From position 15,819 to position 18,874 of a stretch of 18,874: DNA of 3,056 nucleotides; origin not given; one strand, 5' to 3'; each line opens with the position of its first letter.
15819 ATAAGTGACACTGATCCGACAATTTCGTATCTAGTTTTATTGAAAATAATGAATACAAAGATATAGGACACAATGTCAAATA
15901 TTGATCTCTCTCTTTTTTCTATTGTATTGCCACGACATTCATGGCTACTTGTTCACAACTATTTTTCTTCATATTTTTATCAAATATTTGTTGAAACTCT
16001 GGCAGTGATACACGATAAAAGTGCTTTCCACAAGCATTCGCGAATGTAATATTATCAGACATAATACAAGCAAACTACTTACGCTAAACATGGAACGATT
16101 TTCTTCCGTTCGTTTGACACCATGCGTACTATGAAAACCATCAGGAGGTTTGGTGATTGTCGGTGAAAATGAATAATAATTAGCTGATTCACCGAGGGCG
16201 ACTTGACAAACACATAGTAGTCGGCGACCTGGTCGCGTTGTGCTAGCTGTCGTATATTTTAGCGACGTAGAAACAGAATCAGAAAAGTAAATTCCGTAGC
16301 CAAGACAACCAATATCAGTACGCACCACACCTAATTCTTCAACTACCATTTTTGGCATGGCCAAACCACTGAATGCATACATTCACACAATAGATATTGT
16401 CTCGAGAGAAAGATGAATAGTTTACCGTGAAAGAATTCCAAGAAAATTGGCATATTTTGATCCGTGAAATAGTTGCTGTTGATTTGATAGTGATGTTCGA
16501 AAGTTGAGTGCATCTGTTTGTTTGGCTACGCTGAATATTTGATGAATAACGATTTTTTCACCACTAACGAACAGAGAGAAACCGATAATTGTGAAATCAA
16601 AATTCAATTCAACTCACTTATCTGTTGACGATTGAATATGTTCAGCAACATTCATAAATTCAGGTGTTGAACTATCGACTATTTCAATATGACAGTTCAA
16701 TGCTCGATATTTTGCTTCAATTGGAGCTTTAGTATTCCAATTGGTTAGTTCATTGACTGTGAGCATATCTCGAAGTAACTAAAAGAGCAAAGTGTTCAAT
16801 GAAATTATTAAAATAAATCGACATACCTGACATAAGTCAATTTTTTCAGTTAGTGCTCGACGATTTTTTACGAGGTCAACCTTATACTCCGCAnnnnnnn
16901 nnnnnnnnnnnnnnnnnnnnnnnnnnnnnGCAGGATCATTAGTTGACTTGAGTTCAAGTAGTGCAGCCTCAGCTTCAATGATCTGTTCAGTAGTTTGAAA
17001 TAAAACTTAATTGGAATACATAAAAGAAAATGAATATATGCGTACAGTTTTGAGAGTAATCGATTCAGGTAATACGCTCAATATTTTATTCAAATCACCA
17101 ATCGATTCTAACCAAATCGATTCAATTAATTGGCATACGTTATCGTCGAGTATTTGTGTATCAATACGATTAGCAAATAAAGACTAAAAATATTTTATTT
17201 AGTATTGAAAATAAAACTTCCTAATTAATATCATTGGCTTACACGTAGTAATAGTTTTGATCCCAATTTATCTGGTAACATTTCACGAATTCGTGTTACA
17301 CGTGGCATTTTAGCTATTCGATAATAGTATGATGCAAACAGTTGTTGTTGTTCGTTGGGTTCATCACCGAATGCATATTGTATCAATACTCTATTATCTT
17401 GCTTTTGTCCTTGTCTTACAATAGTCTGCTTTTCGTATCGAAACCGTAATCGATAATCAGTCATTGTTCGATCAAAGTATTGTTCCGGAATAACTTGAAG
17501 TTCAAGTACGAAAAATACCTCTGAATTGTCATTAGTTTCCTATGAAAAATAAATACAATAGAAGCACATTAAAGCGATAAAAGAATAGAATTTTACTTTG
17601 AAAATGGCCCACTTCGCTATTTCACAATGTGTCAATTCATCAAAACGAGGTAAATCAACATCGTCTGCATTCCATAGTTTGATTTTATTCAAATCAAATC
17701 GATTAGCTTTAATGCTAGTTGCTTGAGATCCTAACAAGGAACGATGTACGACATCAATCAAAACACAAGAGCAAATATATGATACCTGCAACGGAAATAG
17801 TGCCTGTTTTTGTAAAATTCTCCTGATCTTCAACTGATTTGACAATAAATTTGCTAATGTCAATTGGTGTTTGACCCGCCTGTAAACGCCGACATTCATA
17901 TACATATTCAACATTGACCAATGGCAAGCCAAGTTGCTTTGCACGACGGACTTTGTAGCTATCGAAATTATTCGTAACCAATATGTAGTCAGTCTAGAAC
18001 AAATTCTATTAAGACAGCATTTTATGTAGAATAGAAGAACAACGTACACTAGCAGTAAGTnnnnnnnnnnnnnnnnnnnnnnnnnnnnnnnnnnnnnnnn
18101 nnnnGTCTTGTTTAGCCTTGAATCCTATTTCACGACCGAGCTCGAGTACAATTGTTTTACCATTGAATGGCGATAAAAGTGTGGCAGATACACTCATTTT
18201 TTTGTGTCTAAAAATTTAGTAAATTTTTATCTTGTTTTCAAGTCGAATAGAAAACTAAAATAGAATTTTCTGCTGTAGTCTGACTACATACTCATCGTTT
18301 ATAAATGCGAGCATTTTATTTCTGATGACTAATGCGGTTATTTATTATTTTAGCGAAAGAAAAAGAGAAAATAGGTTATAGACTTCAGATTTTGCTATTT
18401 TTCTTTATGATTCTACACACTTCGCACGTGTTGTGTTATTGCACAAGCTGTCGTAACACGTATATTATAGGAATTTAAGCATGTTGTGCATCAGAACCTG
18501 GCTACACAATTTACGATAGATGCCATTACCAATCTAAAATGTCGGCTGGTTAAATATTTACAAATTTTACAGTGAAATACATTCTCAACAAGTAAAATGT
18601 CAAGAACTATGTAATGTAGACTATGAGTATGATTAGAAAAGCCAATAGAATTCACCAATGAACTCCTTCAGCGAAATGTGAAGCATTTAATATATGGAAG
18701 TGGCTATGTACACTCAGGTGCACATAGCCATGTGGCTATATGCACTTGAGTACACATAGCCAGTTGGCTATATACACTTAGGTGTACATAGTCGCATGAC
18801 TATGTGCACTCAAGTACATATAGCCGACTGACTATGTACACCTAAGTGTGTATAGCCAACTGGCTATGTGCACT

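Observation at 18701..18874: Array of alternating inverted 13-mers (tandem hairpins) about 500 bp upstream of the PARP4-like start, continuing beyond the window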

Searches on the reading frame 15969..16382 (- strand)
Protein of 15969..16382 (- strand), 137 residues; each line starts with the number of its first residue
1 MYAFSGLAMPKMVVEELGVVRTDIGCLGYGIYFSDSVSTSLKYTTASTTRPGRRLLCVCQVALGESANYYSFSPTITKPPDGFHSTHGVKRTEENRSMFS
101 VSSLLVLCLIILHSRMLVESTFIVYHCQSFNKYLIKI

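Call 63: search_protein_families(library=pfam, proteins=[window:15969-16382:-], max_evalue=0.01)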
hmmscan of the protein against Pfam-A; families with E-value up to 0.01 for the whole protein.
window:15969-16382:- (137 aa): 1 family
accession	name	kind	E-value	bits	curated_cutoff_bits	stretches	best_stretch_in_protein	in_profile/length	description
PF00644.27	PARP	-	4.7e-13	49.5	26.7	1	26-136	82-196/199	Poly(ADP-ribose) polymerase catalytic domain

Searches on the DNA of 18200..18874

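Call 57: search_rna_families(source=window, start=18200, end=18874, threshold=evalue, max_evalue=1)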
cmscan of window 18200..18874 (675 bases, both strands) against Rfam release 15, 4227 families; matches with E-value up to 1: 37.
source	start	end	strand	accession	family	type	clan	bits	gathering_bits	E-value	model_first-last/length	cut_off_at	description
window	18746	18874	+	RF04241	mir-5014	Gene; miRNA;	-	55.5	101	4.1e-11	1-120/123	3'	mir-5014 microRNA precursor family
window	18714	18845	-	RF04241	mir-5014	Gene; miRNA;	-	51.1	101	6.7e-10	1-123/123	no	mir-5014 microRNA precursor family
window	18760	18863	+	RF03659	MIR2871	Gene; miRNA;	-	43.8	99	5.8e-07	1-118/118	no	MIR2871 microRNA precursor family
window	18760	18863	-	RF03659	MIR2871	Gene; miRNA;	-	42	99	1.6e-06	1-118/118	no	MIR2871 microRNA precursor family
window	18758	18865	+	RF04176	mir-3149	Gene; miRNA;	-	41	100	2e-06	1-83/83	no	mir-3149 microRNA precursor family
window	18738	18821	-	RF04176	mir-3149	Gene; miRNA;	-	39.9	100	4e-06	1-83/83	no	mir-3149 microRNA precursor family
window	18719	18776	-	RF03938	mir-4662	Gene; miRNA;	-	32.3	97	0.00012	1-67/67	no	mir-4662 microRNA precursor family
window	18739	18818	-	RF04154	mir-1277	Gene; miRNA;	-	31.3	81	0.00072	1-78/78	no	mir-1277 microRNA precursor family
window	18773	18852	+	RF04154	mir-1277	Gene; miRNA;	-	31.1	81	0.00084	1-78/78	no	mir-1277 microRNA precursor family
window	18685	18779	-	RF01927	MIR1222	Gene; miRNA;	-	30.1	90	0.00027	1-134/134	no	MIR1222 microRNA precursor family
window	18740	18851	-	RF03404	mir-1298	Gene; miRNA;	-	30.1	70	0.00053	1-104/104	no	mir-1298 microRNA precursor family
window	18701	18762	+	RF04052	mir-466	Gene; miRNA;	-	29.7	85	0.0011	1-80/80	no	mir-466 microRNA precursor family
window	18756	18835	+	RF03404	mir-1298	Gene; miRNA;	-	29.2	70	0.00092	1-104/104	no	mir-1298 microRNA precursor family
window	18770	18855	+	RF04158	mir-568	Gene; miRNA;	-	28.4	75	0.016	1-93/93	no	mir-568 microRNA precursor family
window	18748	18839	-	RF04158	mir-568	Gene; miRNA;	-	27.7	75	0.023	1-93/93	no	mir-568 microRNA precursor family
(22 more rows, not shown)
